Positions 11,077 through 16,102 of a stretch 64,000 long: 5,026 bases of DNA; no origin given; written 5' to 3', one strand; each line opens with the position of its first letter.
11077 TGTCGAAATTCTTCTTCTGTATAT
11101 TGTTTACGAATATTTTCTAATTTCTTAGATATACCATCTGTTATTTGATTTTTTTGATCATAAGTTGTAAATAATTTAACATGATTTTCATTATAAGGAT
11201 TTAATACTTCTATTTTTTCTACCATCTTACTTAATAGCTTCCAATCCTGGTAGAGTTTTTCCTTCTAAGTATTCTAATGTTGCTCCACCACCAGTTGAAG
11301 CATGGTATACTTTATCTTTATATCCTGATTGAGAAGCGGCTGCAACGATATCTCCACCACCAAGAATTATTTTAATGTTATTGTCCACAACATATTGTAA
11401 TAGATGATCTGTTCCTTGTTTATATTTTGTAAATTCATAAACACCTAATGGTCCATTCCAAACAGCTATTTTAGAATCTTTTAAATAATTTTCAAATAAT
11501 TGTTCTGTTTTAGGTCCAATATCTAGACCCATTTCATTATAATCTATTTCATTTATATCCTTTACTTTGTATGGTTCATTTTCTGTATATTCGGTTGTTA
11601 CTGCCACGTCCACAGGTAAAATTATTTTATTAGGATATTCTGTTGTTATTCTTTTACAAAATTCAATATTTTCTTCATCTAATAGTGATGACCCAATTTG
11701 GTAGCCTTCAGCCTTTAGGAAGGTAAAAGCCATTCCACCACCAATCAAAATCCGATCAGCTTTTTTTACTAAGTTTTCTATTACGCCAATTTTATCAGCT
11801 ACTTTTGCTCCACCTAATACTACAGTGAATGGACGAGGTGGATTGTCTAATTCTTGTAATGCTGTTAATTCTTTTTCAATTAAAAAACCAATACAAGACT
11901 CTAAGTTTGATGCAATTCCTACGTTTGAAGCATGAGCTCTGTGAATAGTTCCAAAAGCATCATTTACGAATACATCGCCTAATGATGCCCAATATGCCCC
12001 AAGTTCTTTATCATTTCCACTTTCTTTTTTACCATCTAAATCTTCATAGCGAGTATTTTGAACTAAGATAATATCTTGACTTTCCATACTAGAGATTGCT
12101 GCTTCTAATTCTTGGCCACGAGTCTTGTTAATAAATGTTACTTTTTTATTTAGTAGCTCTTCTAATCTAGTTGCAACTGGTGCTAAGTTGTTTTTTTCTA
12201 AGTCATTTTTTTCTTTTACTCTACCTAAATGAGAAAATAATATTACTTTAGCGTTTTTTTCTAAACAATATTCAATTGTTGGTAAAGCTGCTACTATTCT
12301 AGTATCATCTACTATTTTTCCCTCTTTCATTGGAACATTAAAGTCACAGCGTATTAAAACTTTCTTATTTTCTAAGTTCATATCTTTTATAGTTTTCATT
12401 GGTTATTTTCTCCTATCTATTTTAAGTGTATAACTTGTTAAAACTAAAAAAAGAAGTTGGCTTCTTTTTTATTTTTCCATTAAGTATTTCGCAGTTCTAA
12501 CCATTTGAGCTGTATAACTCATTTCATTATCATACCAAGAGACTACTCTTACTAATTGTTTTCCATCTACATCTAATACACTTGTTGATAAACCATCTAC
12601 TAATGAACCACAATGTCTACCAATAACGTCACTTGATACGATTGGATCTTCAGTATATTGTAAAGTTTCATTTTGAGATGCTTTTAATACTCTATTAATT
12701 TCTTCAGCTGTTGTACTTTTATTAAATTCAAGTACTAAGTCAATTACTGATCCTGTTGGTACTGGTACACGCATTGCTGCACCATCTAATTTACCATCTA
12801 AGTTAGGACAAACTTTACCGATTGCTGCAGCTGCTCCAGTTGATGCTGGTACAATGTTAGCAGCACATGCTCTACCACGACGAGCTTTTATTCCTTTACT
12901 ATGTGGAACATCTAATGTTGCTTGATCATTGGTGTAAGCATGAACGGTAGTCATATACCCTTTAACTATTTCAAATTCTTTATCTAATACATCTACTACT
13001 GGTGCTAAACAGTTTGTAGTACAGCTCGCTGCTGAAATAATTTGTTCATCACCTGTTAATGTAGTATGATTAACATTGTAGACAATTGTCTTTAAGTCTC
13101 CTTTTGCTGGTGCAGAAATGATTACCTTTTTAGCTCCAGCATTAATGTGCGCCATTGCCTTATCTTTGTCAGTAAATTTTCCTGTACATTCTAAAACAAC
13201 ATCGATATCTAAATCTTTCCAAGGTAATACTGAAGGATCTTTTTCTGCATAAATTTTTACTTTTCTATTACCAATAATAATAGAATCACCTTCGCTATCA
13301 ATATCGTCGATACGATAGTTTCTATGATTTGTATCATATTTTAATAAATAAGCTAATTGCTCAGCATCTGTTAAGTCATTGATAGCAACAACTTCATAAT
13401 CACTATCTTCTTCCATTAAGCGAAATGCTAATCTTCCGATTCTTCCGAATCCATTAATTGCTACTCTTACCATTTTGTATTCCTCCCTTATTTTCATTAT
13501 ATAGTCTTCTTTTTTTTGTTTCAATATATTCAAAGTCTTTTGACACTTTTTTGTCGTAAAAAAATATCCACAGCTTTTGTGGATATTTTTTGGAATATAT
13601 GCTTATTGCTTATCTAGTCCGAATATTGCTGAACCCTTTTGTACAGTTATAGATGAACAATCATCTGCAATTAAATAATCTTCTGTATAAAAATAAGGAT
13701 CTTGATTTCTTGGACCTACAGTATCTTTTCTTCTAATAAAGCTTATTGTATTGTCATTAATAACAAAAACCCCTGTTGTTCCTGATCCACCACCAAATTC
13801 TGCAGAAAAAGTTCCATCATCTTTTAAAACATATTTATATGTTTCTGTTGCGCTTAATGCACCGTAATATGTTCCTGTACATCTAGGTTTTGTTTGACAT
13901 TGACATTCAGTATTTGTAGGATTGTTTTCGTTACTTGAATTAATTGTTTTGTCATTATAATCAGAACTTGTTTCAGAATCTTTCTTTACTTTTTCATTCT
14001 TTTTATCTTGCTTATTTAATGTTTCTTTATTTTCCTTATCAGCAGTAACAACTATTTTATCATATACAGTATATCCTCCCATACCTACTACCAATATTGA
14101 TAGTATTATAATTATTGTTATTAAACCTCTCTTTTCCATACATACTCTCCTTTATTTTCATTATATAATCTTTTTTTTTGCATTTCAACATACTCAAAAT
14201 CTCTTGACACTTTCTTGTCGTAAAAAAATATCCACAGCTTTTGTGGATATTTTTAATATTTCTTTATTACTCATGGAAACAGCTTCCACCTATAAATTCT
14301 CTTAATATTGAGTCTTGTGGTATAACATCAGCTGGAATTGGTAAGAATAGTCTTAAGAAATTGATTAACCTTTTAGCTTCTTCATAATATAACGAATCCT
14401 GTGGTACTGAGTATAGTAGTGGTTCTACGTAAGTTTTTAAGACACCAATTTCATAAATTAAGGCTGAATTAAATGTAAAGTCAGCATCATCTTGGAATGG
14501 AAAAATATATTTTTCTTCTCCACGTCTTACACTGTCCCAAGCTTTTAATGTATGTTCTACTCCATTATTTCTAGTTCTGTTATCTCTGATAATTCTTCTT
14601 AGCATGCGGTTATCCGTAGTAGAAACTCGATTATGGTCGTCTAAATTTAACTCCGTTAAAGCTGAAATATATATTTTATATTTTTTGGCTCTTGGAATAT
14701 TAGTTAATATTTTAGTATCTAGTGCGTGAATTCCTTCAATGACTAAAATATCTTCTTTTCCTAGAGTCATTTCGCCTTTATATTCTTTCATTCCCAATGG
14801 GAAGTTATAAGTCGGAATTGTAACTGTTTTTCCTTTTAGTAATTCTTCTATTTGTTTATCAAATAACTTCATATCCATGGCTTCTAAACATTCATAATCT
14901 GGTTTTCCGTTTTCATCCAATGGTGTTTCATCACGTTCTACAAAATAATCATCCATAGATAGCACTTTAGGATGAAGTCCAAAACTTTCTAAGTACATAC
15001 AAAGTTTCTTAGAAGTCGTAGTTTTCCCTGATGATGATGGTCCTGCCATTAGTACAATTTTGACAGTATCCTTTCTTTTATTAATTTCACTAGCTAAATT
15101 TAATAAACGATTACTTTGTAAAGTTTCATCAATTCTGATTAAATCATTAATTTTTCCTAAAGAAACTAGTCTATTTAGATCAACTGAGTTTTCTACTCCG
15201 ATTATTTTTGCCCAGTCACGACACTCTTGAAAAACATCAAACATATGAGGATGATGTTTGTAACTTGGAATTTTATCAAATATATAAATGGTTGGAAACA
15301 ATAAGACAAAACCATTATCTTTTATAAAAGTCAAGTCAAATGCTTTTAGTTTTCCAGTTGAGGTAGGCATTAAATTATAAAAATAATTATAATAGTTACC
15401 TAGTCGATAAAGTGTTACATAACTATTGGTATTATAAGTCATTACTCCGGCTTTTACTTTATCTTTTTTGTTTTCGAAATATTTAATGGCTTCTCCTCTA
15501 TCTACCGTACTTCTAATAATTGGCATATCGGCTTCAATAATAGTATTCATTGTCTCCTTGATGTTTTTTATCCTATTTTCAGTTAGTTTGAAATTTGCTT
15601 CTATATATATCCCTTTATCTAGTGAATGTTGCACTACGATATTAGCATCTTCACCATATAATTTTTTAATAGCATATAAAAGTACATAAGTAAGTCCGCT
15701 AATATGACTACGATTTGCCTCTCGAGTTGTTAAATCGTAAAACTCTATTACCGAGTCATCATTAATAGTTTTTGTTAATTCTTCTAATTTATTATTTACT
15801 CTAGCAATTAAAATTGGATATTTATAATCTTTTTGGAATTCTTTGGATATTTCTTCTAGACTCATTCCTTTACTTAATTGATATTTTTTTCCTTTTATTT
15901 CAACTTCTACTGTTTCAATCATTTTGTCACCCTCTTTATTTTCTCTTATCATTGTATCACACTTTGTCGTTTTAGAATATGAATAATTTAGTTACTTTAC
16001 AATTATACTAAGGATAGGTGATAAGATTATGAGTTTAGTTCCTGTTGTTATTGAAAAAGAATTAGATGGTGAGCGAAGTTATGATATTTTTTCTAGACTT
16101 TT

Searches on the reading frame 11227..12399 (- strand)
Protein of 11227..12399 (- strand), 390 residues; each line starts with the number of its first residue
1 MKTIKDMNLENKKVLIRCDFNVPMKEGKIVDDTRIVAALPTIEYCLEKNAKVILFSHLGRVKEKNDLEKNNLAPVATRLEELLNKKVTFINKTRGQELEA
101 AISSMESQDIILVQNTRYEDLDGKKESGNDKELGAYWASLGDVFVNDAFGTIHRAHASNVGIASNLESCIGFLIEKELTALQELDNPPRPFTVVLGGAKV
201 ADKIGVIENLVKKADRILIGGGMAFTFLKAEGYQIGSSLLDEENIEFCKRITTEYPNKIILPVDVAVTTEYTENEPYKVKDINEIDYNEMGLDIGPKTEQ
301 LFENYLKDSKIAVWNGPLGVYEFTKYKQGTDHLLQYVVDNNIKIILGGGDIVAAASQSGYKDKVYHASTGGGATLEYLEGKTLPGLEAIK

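Call 97: search_protein_families(library=pfam, proteins=[window:11227-12399:-], max_evalue=0.001)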
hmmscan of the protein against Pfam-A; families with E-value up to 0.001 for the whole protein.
window:11227-12399:- (390 aa): 1 family
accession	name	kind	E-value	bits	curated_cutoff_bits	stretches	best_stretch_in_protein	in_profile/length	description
PF00162.24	PGK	-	8.8e-142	473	27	1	4-381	1-379/379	Phosphoglycerate kinase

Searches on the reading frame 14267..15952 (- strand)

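Call 20: search_protein_families(library=pfam, proteins=[window:14267-15952:-], max_evalue=0.00001)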
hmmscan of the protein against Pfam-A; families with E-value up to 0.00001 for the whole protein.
window:14267-15952:- (561 aa): 1 family
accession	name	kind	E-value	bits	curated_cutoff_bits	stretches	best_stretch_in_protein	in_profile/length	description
PF00485.24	PRK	-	3.6e-16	60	22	1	301-496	3-189/196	Phosphoribulokinase / Uridine kinase family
